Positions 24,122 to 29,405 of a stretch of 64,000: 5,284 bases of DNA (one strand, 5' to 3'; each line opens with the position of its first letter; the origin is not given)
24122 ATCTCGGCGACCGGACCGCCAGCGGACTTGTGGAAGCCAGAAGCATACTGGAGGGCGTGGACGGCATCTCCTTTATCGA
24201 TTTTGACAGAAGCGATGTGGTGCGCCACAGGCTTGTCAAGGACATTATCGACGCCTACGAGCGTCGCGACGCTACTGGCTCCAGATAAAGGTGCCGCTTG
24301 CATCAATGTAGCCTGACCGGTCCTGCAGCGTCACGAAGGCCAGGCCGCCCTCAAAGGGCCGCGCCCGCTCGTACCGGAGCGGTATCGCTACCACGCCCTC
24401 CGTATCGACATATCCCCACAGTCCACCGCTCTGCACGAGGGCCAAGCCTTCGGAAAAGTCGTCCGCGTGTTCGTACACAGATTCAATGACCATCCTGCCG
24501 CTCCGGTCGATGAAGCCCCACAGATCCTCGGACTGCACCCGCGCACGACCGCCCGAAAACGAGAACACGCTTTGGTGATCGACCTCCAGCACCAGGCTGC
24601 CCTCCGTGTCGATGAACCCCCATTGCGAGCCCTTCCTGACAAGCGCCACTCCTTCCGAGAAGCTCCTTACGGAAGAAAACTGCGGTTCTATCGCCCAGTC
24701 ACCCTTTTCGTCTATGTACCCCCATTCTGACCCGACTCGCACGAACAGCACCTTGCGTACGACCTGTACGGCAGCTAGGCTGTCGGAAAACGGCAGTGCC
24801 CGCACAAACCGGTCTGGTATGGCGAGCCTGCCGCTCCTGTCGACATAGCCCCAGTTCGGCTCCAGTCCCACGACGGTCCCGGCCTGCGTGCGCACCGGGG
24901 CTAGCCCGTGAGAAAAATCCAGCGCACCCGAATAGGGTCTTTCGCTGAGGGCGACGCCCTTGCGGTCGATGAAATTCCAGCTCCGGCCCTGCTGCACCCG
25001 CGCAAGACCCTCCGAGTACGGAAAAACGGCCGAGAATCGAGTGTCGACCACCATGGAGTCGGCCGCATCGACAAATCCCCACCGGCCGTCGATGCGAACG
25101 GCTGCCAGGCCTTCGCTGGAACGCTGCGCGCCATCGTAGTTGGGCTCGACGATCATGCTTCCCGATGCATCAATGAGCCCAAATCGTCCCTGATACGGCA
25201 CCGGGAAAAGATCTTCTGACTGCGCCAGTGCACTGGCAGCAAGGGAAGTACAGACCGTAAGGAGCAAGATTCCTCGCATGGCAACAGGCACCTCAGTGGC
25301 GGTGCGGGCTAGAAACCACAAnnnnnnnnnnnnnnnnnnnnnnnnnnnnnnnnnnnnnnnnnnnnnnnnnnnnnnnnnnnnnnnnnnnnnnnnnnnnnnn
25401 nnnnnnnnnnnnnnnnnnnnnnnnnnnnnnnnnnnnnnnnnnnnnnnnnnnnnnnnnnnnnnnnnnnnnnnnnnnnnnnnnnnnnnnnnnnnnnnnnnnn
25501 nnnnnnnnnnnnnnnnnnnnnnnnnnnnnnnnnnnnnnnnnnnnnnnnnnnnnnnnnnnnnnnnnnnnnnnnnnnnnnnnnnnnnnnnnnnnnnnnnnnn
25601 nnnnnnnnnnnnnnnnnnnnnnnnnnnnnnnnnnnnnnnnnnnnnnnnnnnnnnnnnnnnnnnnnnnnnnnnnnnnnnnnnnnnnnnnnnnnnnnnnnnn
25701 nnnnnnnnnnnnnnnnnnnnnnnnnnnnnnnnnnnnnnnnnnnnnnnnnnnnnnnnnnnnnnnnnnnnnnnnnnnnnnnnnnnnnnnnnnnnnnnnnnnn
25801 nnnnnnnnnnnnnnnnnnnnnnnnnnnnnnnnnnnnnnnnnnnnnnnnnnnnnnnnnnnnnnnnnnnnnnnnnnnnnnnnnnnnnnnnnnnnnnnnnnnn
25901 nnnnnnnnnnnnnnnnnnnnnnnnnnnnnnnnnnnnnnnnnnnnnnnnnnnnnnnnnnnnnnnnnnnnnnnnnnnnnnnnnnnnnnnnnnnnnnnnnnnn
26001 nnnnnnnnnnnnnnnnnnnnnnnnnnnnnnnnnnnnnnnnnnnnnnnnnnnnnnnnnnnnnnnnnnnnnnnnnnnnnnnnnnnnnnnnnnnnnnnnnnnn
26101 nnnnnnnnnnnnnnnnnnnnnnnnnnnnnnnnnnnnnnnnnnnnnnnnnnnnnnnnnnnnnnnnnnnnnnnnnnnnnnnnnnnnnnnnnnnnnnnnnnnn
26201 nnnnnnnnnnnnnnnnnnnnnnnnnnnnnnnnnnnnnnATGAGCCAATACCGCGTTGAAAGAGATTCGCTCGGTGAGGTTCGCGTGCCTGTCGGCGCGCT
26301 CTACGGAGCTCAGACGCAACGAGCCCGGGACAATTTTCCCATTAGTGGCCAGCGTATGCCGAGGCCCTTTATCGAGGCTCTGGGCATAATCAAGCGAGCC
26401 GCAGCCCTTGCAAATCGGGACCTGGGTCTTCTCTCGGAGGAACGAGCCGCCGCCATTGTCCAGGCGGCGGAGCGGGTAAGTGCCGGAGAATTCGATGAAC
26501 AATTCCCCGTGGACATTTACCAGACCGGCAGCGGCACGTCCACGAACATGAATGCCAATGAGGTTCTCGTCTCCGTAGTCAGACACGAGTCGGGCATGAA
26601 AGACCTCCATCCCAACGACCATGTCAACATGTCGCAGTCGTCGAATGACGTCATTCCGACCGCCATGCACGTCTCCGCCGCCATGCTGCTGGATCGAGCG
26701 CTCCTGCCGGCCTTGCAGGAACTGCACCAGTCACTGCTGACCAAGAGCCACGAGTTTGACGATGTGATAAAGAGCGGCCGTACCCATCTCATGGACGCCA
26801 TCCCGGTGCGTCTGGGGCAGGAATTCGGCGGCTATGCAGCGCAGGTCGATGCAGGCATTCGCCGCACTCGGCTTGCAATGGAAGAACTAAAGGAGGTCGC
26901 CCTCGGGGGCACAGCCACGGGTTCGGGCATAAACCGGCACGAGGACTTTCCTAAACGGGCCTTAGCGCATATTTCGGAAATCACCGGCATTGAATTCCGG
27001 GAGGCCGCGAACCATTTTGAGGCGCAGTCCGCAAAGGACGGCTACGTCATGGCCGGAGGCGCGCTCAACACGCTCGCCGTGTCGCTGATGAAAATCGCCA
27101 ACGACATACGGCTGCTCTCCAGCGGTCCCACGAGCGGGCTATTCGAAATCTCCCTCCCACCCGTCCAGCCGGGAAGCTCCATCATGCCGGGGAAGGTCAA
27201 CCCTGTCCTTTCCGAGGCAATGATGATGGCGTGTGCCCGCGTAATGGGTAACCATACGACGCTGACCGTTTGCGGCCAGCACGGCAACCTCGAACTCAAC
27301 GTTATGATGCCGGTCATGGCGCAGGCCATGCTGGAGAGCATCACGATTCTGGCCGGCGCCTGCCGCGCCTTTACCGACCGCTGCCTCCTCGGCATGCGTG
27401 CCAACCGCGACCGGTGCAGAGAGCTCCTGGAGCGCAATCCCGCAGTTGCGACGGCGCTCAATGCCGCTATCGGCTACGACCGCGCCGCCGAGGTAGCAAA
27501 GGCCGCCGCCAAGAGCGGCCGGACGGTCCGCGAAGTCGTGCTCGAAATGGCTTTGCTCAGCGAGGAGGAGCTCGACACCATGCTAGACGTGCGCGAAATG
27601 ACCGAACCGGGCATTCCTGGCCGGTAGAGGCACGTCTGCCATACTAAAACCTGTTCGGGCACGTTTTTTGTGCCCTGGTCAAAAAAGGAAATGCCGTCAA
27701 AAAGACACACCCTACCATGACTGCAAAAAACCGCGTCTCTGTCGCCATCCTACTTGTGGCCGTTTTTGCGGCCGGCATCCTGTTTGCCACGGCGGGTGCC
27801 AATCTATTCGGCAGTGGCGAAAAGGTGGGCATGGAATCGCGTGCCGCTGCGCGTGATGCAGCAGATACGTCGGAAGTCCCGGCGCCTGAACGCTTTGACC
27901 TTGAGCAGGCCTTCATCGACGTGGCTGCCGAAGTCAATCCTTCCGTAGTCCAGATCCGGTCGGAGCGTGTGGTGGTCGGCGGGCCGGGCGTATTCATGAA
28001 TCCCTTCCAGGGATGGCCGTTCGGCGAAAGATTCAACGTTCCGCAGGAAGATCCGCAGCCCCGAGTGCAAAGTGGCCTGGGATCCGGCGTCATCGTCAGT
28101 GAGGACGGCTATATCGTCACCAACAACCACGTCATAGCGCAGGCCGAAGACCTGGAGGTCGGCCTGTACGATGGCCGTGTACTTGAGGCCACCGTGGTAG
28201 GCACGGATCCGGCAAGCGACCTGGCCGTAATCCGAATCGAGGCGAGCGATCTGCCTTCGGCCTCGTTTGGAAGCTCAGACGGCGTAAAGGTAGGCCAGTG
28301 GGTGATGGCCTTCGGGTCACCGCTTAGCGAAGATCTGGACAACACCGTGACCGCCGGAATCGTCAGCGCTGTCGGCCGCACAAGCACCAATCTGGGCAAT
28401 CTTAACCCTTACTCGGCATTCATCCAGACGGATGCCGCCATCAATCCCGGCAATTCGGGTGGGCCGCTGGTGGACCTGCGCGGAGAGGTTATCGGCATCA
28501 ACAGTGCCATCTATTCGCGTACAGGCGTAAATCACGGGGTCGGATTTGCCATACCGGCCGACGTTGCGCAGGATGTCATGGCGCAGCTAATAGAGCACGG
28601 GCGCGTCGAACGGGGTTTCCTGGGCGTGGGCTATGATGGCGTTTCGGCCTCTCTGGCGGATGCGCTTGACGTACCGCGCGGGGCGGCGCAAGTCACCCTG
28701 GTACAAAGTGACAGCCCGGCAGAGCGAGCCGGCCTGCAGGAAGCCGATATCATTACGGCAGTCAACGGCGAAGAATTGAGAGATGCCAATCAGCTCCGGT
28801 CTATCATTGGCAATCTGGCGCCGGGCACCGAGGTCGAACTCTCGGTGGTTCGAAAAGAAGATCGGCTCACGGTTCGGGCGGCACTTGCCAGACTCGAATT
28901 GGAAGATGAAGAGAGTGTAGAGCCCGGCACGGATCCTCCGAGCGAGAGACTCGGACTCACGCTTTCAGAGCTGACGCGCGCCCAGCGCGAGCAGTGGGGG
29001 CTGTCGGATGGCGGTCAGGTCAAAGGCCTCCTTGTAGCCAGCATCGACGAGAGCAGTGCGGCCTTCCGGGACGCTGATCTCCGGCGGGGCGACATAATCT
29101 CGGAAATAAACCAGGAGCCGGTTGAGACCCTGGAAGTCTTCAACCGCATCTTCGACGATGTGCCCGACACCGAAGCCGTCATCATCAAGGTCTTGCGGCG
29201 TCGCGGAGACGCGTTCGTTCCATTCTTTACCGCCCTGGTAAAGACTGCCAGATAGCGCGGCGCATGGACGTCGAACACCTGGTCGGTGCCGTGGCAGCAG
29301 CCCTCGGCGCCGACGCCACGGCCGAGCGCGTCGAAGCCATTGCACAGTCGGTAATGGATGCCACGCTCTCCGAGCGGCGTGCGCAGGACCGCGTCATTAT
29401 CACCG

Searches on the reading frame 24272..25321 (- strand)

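Call 8: search_protein_families(library=pfam, proteins=[window:24272-25321:-], max_evalue=0.00001)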
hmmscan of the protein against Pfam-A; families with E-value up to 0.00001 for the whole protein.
window:24272-25321:- (349 aa): 1 family
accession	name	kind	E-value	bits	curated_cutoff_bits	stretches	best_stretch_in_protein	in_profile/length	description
PF14903.11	WG_beta_rep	-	1.2e-76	252.7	25.6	6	200-234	1-35/35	WG containing repeat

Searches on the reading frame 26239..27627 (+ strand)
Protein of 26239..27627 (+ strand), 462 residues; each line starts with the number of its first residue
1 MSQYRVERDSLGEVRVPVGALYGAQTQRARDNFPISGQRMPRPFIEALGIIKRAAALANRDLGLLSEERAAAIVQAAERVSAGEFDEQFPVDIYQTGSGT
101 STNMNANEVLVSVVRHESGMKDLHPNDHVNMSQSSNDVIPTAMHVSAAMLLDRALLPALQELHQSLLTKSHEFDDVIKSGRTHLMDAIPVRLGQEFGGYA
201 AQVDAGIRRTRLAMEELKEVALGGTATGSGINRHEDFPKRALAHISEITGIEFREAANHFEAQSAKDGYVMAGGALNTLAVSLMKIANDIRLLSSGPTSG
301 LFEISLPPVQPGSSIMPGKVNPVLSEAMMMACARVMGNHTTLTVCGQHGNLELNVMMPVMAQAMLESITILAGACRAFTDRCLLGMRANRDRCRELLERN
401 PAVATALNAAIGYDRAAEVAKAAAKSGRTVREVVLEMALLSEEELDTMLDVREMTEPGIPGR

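Call 8: search_protein_families(library=pfam, proteins=[window:26239-27627:+], max_evalue=0.00001)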
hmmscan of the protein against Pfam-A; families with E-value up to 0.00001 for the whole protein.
window:26239-27627:+ (462 aa): 2 families
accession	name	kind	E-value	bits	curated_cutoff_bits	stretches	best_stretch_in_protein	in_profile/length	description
PF00206.25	Lyase_1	-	1.2e-97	327.6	27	1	12-337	1-312/312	Lyase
PF10415.14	FumaraseC_C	-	2.4e-21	76.3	32.5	1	404-456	2-54/54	Fumarase C C-terminus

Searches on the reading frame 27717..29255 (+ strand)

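Call 8: search_protein_families(library=pfam, proteins=[window:27717-29255:+], max_evalue=0.00001)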
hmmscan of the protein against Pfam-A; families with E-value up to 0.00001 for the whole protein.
window:27717-29255:+ (512 aa): 6 families
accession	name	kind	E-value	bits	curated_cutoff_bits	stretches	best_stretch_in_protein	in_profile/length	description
PF13365.12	Trypsin_2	-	5.2e-36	125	27.6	1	122-261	1-144/144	Trypsin-like peptidase domain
PF00089.32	Trypsin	-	1.9e-18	67.5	20.6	1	122-286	27-218/220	Trypsin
PF13180.12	PDZ_2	-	1.9e-18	66.9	27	1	316-388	12-78/80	PDZ domain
PF17820.7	PDZ_6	-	1.2e-17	63.8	27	1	326-379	2-54/54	PDZ domain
PF00595.29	PDZ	-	3e-17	63.2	23.2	2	298-377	8-80/81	PDZ domain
PF14685.13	PDZ_Tricorn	-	6.4e-06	26.5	25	0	331-382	29-81/88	Tricorn protease PDZ domain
